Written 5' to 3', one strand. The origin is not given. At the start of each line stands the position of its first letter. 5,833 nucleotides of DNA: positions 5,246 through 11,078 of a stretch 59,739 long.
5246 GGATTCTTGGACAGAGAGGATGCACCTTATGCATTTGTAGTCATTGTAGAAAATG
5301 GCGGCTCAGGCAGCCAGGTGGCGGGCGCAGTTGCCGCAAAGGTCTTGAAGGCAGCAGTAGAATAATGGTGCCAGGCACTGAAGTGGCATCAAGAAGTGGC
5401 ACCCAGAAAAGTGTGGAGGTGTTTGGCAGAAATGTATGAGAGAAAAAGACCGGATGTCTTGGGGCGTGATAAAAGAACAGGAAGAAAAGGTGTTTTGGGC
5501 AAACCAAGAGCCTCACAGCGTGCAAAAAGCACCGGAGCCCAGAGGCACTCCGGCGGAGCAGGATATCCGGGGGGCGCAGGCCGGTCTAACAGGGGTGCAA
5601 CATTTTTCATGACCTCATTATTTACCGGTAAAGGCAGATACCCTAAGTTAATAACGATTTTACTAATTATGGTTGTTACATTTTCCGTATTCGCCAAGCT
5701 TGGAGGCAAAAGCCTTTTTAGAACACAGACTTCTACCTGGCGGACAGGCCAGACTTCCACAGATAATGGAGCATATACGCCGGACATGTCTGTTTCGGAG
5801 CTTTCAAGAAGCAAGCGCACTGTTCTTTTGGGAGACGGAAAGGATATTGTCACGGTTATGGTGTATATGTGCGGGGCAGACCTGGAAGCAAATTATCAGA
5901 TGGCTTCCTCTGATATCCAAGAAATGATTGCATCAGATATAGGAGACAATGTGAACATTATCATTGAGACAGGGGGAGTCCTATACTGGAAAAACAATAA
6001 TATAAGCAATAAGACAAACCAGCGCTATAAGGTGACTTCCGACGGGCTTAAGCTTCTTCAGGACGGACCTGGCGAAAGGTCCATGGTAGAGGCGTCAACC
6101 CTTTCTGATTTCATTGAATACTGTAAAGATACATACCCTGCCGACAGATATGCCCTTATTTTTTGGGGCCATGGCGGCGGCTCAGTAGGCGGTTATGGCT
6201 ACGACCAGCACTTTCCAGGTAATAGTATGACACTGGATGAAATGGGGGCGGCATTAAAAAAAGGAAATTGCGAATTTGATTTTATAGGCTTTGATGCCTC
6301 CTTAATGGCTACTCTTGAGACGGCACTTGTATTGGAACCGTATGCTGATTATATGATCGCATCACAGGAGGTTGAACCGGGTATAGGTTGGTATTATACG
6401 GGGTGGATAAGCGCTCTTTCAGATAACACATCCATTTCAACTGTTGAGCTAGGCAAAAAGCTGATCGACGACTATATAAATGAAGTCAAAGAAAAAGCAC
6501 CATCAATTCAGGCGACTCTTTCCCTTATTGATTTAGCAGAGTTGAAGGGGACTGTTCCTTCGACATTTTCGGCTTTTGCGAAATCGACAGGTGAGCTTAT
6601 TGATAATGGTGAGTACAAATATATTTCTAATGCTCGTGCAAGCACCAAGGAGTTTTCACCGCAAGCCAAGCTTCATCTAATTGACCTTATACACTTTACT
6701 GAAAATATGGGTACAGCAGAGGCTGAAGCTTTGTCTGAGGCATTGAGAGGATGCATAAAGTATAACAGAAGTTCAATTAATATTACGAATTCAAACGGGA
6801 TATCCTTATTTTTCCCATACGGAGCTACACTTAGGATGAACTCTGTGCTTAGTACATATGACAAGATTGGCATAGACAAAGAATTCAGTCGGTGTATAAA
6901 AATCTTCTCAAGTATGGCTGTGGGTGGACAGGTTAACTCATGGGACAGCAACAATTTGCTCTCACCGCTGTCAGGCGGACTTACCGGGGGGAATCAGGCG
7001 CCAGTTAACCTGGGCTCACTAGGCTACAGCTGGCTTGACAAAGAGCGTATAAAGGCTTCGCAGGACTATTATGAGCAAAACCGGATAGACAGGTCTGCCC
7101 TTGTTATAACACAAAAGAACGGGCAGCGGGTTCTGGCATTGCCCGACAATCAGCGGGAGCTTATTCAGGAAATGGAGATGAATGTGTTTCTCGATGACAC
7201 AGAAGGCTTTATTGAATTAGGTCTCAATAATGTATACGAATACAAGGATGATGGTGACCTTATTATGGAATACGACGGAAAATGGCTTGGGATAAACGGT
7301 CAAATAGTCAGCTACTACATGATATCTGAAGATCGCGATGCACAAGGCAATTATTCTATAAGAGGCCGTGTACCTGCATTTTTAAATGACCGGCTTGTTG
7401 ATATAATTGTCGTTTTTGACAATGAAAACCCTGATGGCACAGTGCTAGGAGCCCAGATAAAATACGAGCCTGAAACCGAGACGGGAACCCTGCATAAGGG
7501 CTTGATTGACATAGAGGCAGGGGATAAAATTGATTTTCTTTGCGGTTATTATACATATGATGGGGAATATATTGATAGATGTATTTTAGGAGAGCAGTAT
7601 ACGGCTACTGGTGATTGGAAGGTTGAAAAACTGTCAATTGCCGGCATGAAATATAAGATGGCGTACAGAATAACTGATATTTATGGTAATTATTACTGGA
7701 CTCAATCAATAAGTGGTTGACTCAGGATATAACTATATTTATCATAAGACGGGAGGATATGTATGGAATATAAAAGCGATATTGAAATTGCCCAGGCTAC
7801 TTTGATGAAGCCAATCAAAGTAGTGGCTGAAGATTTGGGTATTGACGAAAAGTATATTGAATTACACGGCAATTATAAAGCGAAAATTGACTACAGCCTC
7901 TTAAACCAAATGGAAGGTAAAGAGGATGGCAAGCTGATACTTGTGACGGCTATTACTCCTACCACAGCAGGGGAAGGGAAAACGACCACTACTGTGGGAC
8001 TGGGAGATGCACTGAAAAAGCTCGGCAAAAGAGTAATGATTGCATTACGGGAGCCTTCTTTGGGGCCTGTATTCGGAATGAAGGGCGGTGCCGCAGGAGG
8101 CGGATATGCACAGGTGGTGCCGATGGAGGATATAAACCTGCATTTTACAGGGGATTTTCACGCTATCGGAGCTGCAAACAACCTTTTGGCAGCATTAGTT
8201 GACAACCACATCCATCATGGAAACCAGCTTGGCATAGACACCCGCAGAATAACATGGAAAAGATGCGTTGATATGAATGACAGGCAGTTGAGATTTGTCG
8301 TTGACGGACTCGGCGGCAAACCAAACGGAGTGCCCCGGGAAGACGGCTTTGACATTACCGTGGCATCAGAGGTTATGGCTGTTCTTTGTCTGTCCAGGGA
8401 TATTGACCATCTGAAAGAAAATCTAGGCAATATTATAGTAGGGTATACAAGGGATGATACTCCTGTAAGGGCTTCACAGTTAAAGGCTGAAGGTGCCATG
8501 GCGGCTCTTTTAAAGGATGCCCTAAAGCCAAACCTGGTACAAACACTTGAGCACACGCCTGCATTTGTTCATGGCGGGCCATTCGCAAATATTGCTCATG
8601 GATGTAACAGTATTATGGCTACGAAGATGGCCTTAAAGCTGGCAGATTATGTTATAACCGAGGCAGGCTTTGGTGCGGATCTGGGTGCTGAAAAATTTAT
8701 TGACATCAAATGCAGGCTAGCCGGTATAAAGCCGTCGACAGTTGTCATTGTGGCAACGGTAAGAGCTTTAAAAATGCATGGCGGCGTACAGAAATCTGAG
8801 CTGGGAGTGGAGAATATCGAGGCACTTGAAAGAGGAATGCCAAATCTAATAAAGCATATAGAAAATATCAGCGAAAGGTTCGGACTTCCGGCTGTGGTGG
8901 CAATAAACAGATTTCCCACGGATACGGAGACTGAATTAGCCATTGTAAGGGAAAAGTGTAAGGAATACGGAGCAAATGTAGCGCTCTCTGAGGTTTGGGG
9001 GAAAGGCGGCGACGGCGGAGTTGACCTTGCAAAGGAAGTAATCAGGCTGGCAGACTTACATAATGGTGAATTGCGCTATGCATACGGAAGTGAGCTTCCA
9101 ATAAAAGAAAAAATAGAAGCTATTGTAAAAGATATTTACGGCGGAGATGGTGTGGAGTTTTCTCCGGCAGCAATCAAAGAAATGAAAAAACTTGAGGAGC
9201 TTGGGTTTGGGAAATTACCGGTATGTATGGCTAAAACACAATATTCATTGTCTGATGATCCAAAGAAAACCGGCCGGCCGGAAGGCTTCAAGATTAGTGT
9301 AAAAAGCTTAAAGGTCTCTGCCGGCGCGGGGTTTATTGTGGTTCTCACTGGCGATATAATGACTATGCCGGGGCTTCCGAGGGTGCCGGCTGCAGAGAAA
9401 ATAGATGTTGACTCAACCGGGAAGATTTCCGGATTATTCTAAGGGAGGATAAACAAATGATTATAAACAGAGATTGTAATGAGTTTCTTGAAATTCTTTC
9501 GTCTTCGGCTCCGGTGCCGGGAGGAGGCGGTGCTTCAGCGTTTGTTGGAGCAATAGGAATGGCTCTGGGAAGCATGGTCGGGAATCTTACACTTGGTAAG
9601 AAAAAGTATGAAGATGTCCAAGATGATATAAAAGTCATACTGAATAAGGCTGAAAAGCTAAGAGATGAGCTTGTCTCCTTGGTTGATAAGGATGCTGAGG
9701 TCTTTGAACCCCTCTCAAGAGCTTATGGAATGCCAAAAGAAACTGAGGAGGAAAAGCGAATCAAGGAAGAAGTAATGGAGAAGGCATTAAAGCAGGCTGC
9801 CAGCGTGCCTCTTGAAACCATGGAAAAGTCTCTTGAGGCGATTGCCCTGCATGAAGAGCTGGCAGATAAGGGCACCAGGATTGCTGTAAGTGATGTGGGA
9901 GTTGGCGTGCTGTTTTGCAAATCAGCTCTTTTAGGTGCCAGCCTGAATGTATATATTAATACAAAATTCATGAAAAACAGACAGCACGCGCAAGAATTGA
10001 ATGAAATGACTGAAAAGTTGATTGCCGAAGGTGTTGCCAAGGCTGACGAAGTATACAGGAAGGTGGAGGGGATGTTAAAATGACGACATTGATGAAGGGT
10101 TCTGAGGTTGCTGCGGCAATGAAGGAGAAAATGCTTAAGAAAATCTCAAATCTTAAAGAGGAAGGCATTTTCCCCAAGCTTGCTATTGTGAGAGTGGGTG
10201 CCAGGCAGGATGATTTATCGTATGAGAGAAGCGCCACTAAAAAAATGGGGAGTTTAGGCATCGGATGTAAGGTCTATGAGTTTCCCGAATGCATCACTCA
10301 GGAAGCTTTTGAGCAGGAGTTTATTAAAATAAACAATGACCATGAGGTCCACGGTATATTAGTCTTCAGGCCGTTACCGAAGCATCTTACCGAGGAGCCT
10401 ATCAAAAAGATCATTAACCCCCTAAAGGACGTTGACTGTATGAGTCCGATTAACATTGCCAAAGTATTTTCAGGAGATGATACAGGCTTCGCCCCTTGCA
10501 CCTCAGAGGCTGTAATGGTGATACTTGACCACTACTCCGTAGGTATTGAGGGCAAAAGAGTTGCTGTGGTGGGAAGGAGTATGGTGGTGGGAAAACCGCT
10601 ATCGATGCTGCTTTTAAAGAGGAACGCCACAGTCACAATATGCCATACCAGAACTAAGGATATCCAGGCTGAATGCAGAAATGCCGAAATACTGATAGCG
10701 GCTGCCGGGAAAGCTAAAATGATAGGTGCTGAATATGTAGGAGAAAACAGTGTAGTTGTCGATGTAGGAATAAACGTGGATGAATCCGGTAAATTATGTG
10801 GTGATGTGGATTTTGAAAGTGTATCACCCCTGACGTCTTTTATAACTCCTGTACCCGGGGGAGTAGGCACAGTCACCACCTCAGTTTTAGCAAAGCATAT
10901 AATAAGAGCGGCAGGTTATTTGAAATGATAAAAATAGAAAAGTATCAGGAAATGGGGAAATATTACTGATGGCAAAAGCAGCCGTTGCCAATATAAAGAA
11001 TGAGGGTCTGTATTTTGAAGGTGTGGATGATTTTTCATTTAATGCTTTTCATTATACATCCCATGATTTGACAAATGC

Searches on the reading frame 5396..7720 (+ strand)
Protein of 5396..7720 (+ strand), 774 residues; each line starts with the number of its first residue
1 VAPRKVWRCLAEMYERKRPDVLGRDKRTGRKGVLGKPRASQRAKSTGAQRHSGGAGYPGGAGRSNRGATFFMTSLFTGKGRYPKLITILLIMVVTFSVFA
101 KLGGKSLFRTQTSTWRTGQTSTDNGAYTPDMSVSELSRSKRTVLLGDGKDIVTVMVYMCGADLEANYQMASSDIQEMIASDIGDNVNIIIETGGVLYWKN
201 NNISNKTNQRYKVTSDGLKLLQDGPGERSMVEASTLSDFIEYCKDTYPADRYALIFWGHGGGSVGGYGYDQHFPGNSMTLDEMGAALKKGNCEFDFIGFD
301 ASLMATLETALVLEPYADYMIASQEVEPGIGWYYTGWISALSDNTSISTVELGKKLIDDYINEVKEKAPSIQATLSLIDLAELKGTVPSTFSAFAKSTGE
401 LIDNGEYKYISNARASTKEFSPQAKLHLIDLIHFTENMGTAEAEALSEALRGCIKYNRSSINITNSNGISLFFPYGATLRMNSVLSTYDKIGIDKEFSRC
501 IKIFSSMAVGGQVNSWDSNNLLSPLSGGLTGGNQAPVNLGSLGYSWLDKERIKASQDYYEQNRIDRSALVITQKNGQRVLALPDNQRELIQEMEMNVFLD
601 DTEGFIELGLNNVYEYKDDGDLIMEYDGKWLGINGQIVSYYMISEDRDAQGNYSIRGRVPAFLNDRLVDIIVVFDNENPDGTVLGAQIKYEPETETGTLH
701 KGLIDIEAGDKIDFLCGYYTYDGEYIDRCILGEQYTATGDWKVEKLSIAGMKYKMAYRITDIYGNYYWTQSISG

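Call 34: search_protein_families(library=pfam, proteins=[window:5396-7720:+], max_evalue=0.001)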
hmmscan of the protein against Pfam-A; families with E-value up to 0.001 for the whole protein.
window:5396-7720:+ (774 aa): 1 family
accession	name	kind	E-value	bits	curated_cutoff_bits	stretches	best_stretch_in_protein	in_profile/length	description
PF03415.19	Peptidase_C11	-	9e-41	141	25.8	1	156-400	1-240/359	Clostripain family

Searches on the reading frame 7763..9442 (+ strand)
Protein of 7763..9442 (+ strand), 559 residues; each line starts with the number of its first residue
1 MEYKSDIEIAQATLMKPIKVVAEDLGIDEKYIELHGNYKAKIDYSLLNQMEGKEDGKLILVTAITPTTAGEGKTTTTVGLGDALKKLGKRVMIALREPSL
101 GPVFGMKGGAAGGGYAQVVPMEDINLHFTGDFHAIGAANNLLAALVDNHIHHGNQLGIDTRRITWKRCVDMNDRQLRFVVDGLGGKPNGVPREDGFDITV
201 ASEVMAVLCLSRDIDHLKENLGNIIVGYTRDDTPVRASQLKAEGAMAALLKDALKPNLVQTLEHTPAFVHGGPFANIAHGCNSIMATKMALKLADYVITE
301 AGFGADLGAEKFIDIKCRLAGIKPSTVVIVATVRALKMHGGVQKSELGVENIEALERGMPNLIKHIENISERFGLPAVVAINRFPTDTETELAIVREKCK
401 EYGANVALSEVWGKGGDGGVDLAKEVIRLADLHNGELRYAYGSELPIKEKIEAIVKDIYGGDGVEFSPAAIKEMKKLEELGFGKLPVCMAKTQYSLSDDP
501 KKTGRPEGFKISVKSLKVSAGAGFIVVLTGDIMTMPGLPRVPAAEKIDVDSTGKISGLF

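Call 34: search_protein_families(library=pfam, proteins=[window:7763-9442:+], max_evalue=0.001)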
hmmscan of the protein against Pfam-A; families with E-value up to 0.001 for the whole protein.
window:7763-9442:+ (559 aa): 2 families
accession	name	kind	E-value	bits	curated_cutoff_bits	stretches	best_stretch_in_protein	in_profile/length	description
PF01268.25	FTHFS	-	3.5e-273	907.4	27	1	4-559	1-556/556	Formate--tetrahydrofolate ligase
PF01656.29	CbiA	-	0.00041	20.8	25.4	0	63-92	2-31/125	CobQ/CobB/MinD/ParA nucleotide binding domain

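Call 56: find_related_loci(query=window:7763-9442:+, collection=genome_contigs, flank=1000)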
Query window:7763-9442:+ (559 aa) in genome_contigs; peptide patterns used: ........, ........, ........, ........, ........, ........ (x = any residue, [..] = any of these).
599 stretches matched a pattern (row limit reached: there are more); 592 encode a relative of the query (tblastn E <= 1e-3); the best 80 are kept; 80 distinct loci.
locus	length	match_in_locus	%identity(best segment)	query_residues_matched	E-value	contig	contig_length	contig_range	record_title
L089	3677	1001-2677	74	1-559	0e+0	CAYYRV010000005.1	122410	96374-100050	MAG TPA_asm: uncultured Defluviitaleaceae bacterium isolate SRP242652_co2_120 genome assembly, contig: NODE_178_length_1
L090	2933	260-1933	75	1-559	0e+0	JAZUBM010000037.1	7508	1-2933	MAG: Lentihominibacter sp. isolate T1900045317_YK20190006.MAGScoT_cleanbin_000023 SGB_6314_k141_1676818, whole genome sh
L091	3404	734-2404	74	4-559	0e+0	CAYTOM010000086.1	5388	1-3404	MAG TPA_asm: uncultured Peptococcaceae bacterium isolate SRP313737_co1_131 genome assembly, contig: NODE_20956_length_53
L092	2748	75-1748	73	1-559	0e+0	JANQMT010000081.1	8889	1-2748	MAG: Clostridia bacterium isolate PL25b_bin.38 k99_1482113, whole genome shotgun sequence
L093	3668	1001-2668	72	3-559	0e+0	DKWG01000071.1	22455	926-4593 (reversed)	MAG TPA_asm: Ruminococcus sp. UBA7158 UBA7158_contig_6169, whole genome shotgun sequence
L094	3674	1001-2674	73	1-559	0e+0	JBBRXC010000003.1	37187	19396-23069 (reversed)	MAG: Peptostreptococcales bacterium isolate La4_metabat2.149 La4_metabat2.149_K_3048882_L_37187_cov_25.6768, whole genom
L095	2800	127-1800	73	1-559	0e+0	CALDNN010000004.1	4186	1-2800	MAG TPA_asm: uncultured Clostridia bacterium isolate SRR1562007_bin.12_CONCOCT_v1.1_MAG genome assembly, contig: ERZ7240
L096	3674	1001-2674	72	1-559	0e+0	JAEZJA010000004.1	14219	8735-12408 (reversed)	MAG: Bacillota bacterium isolate OH_CDB_213 k127_1588233, whole genome shotgun sequence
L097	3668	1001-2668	71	3-559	0e+0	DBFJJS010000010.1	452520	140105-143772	MAG TPA_asm: Candidatus Faeciplasma sp. isolate MAG8132 contig10, whole genome shotgun sequence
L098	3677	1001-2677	70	1-559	0e+0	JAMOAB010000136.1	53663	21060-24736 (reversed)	MAG: Bacillota bacterium isolate Bin_63 Bin_63_scaffold_316, whole genome shotgun sequence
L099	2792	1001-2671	71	1-559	0e+0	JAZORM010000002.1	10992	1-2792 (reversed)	MAG: Acutalibacteraceae bacterium isolate T1900045556_YK20190250.MAGScoT_cleanbin_000023 SGB_7899_k141_2573737, whole ge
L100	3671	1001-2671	71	1-559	0e+0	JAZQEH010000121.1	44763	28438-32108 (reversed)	MAG: Eubacteriales bacterium isolate T1900044635_TS20190101.MAGScoT_cleanbin_000007 SGB_1126_k141_895023, whole genome s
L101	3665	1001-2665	72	5-559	0e+0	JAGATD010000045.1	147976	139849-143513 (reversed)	MAG: Clostridia bacterium isolate RGIG8750 Water_deer_Colon-4__c276671, whole genome shotgun sequence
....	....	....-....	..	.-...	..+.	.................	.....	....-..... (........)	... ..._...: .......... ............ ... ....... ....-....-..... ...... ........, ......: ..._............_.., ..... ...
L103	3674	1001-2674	72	1-559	0e+0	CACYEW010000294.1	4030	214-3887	MAG: uncultured Ruminococcus sp. isolate RUG11869 genome assembly, contig: RUG11869_asm_294, whole genome shotgun sequen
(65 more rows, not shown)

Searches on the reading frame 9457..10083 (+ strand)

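Call 34: search_protein_families(library=pfam, proteins=[window:9457-10083:+], max_evalue=0.001)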
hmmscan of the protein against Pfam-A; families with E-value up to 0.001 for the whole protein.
window:9457-10083:+ (208 aa): 1 family
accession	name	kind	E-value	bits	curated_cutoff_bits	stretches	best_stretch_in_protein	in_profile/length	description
PF04961.17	FTCD_C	-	4.9e-70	235.4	24.5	1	7-186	2-181/182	Formiminotransferase-cyclodeaminase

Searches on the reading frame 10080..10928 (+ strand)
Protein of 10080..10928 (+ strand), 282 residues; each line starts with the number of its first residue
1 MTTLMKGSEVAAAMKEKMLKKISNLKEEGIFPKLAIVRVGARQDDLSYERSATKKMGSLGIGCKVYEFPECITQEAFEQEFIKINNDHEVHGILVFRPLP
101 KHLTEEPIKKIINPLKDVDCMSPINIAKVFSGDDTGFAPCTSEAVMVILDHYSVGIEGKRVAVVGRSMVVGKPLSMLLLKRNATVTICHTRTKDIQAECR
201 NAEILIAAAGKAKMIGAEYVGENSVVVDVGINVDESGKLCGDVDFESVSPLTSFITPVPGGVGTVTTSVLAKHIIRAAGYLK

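Call 34: search_protein_families(library=pfam, proteins=[window:10080-10928:+], max_evalue=0.001)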
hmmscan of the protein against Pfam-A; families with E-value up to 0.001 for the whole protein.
window:10080-10928:+ (282 aa): 2 families
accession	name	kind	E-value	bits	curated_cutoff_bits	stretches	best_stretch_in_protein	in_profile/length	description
PF02882.25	THF_DHG_CYH_C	-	3.2e-57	192.7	27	1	123-278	2-156/160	Tetrahydrofolate dehydrogenase/cyclohydrolase, NAD(P)-binding domain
PF00763.28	THF_DHG_CYH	-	1.7e-31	109.3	32.8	1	5-119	1-115/115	Tetrahydrofolate dehydrogenase/cyclohydrolase, catalytic domain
